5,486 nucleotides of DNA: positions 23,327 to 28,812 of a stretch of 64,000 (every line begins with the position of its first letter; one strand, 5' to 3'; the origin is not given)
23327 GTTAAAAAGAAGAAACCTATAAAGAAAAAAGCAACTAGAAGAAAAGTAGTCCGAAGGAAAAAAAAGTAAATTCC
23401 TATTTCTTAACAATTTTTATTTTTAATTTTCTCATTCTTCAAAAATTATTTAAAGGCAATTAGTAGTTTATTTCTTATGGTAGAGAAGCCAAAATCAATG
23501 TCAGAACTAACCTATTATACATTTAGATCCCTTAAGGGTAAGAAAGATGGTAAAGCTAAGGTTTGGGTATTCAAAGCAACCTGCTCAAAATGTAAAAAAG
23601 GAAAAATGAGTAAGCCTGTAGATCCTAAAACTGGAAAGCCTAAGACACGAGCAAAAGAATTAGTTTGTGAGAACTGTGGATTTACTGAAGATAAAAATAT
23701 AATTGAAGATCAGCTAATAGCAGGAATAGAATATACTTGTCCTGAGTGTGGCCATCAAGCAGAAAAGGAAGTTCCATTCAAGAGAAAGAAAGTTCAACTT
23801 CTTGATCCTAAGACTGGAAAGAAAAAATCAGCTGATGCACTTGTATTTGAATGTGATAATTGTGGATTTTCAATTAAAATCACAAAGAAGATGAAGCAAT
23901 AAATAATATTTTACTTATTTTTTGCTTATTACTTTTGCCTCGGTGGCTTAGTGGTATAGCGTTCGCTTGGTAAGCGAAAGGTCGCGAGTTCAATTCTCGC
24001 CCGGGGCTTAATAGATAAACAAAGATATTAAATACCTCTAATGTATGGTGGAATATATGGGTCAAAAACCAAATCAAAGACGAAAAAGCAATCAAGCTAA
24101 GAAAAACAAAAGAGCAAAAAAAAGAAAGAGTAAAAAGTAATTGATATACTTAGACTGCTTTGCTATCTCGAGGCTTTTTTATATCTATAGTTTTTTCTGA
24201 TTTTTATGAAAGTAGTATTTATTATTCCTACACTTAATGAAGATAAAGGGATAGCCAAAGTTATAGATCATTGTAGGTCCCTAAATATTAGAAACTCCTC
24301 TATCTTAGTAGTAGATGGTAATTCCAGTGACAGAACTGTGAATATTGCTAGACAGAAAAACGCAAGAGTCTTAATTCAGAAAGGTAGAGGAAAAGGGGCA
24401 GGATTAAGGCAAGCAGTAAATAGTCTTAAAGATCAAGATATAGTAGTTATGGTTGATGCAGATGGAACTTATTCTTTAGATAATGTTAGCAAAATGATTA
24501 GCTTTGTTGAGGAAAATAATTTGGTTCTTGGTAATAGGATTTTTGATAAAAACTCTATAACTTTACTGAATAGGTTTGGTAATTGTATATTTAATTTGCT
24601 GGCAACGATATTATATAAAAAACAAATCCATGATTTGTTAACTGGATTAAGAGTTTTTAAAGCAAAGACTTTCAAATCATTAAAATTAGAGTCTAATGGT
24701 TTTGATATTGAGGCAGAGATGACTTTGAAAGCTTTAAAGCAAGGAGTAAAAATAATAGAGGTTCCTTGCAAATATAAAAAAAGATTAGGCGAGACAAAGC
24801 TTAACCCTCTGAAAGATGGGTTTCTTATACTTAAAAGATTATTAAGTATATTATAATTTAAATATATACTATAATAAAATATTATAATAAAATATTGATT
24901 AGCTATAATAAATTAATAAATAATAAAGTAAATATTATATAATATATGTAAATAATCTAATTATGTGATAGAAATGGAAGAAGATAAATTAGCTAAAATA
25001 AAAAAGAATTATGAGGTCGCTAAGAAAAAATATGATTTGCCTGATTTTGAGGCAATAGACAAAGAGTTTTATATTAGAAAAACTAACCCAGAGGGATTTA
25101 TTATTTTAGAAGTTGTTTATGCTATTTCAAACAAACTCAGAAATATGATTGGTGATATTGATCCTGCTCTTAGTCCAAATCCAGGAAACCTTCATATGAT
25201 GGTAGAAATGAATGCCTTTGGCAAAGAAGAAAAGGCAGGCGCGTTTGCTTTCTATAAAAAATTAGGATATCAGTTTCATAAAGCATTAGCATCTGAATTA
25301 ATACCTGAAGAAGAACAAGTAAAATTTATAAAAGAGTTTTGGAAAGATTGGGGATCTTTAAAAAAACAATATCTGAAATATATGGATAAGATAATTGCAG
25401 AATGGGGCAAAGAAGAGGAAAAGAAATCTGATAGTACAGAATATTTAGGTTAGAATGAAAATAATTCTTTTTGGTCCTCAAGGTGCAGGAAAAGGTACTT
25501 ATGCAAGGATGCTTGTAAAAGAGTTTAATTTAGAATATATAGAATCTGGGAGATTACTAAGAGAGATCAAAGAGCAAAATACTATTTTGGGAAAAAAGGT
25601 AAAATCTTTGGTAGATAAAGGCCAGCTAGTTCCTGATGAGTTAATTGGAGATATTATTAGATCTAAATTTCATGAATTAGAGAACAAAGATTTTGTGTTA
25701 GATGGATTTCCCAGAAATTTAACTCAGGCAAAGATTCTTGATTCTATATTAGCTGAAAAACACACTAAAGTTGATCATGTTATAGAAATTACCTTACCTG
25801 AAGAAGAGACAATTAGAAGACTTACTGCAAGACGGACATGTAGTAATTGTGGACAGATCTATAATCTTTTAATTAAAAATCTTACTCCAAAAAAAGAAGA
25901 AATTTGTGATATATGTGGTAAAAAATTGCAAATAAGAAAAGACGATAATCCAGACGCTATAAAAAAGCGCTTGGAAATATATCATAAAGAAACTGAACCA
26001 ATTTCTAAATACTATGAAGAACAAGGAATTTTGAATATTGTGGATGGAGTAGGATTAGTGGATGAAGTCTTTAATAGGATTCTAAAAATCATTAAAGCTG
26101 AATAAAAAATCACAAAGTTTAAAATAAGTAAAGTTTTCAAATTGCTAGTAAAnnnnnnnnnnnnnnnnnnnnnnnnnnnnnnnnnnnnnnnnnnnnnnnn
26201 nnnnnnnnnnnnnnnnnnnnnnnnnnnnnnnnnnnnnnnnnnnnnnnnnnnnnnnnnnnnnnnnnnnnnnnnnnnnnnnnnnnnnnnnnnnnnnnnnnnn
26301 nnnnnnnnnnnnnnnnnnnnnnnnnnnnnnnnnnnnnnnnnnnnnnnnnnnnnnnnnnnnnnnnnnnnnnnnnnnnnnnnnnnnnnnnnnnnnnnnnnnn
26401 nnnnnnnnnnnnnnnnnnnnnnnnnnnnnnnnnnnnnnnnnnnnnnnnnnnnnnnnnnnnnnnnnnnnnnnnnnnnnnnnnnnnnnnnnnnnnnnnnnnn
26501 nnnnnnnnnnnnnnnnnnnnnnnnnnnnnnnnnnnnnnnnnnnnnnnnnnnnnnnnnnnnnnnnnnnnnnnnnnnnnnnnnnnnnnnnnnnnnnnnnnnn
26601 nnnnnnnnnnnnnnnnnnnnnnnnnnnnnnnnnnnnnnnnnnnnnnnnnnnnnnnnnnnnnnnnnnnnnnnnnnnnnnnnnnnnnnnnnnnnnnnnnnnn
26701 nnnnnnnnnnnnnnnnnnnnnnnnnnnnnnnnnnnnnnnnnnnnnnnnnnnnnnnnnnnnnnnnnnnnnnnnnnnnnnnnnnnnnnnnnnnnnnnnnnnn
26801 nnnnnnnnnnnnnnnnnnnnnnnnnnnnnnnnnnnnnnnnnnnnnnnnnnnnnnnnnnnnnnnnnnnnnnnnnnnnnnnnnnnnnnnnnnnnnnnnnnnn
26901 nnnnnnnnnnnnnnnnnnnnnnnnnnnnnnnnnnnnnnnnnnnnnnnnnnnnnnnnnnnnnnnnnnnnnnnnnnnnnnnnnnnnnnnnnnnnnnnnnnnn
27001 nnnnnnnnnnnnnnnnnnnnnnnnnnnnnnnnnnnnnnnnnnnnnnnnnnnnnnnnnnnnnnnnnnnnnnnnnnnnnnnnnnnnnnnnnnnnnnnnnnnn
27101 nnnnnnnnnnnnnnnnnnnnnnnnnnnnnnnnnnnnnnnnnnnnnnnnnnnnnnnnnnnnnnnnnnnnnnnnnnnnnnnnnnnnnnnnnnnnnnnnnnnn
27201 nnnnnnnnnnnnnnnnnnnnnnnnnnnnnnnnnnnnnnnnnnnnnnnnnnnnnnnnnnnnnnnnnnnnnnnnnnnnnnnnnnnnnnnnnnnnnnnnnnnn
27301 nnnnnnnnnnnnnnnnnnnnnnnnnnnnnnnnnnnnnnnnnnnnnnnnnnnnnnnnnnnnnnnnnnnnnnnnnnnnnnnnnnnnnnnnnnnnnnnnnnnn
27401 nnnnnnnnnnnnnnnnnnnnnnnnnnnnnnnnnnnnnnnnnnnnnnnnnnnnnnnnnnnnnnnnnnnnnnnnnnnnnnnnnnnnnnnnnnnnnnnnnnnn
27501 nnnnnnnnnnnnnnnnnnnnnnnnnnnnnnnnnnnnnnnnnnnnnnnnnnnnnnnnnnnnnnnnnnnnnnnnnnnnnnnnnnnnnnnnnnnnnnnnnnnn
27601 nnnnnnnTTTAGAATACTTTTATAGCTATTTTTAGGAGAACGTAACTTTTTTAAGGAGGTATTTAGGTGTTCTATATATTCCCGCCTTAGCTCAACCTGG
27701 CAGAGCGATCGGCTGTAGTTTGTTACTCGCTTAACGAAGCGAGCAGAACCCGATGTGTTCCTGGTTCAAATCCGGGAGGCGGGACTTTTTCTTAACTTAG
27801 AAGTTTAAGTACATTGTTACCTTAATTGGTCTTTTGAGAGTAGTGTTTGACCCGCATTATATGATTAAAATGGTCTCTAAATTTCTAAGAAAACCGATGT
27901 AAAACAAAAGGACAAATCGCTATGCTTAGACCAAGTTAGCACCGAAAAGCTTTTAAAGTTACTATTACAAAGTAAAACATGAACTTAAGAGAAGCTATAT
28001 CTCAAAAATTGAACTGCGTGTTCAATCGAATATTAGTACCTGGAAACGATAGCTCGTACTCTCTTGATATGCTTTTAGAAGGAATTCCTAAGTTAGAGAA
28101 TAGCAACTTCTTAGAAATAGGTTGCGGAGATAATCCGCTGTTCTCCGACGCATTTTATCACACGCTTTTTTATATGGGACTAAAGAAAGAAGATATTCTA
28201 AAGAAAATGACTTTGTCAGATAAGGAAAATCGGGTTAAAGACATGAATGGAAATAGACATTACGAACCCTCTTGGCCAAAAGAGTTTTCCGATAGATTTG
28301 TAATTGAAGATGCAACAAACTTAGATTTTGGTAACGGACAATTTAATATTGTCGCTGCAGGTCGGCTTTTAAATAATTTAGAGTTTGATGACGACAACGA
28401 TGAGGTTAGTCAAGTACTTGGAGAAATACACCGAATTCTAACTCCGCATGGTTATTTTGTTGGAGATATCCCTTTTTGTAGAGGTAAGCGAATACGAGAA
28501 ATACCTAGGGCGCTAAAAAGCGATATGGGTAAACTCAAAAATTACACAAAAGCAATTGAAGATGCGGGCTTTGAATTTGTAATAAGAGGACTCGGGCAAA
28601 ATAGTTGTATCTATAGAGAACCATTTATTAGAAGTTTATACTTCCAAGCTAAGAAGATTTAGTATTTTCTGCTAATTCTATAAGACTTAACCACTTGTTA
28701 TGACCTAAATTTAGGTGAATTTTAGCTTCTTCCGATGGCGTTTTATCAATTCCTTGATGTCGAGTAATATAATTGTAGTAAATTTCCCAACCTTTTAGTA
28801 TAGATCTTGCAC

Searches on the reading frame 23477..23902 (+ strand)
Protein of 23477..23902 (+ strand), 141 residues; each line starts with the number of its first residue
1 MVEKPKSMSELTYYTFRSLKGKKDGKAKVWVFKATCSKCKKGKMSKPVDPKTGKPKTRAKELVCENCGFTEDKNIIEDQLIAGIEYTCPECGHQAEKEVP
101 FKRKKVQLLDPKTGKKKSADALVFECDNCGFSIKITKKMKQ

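Call 46: search_protein_families(library=pfam, proteins=[window:23477-23902:+])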
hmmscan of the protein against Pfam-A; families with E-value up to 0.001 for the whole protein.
window:23477-23902:+ (141 aa): 4 families
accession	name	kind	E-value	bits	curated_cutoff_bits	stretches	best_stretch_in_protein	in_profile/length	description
PF09723.15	Zn_ribbon_8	-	1.2e-05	25.7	34.4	0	85-103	5-23/41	Zinc ribbon domain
PF07282.18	Cas12f1-like_TNB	-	1.3e-05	25.7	26.3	0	35-73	30-52/60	Cas12f1-like, TNB domain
PF24042.1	DUF7351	-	9.1e-05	22.7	31.2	0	32-136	20-107/177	Domain of unknown function (DUF7351)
PF13248.11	Zn_ribbon_3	-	0.00023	20.9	27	0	85-100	2-17/26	zinc-ribbon domain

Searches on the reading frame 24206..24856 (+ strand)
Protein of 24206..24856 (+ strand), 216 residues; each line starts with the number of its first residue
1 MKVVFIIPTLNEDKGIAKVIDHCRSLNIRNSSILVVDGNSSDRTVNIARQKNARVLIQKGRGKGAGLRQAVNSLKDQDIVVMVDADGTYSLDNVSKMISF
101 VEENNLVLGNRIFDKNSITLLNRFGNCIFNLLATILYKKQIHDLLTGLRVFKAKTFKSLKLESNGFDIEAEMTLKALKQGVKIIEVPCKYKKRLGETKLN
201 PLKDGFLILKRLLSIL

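Call 46: search_protein_families(library=pfam, proteins=[window:24206-24856:+])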
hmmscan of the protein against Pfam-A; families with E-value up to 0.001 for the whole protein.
window:24206-24856:+ (216 aa): 3 families
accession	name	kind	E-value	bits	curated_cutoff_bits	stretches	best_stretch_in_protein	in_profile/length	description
PF00535.33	Glycos_transf_2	-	7.7e-19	68.7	23.3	1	5-156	2-164/168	Glycosyl transferase family 2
PF13641.12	Glyco_tranf_2_3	-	1.8e-05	25.3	27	1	3-86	3-96/230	Glycosyltransferase like family 2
PF13704.12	Glyco_tranf_2_4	-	0.00046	21.1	27.5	1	11-88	2-83/98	Glycosyl transferase family 2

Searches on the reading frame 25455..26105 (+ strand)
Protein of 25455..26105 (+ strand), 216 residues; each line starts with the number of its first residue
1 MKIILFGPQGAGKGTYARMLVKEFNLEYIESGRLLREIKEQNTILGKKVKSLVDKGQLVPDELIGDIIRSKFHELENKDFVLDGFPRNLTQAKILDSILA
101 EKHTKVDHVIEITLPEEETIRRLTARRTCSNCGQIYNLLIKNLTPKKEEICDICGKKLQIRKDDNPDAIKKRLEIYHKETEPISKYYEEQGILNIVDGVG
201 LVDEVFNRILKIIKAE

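Call 46: search_protein_families(library=pfam, proteins=[window:25455-26105:+])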
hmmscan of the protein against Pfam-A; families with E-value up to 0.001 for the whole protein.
window:25455-26105:+ (216 aa): 6 families
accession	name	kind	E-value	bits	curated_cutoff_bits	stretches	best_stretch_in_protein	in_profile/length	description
PF00406.28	ADK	-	6.4e-44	150.2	26.8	1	5-191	1-150/151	Adenylate kinase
PF13207.12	AAA_17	-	8.4e-23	81.6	27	1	6-128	1-124/136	AAA domain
PF05191.20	ADK_lid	-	2e-13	50.4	26.6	1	126-163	1-36/36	Adenylate kinase, active site lid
PF13238.12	AAA_18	-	2.3e-08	35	29.4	1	3-129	1-114/128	AAA domain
PF02224.24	Cytidylate_kin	-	7.9e-05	22.9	26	1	5-38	3-36/211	Cytidylate kinase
PF13671.12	AAA_33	-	0.00054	20.7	27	0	3-126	2-118/143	AAA domain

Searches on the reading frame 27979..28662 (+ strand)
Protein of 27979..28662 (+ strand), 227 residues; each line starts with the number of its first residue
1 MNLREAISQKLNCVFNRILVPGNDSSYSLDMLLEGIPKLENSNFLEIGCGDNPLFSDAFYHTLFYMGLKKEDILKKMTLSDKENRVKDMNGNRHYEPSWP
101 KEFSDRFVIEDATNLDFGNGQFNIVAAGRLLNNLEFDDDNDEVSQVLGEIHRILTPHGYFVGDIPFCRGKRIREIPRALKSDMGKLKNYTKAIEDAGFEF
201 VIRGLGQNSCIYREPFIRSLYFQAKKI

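Call 46: search_protein_families(library=pfam, proteins=[window:27979-28662:+])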
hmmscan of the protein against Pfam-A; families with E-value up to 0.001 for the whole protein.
window:27979-28662:+ (227 aa): 1 family
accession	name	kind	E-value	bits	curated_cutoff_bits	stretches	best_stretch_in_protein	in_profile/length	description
PF08241.18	Methyltransf_11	-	1.7e-06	29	21.2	1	95-161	43-94/95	Methyltransferase domain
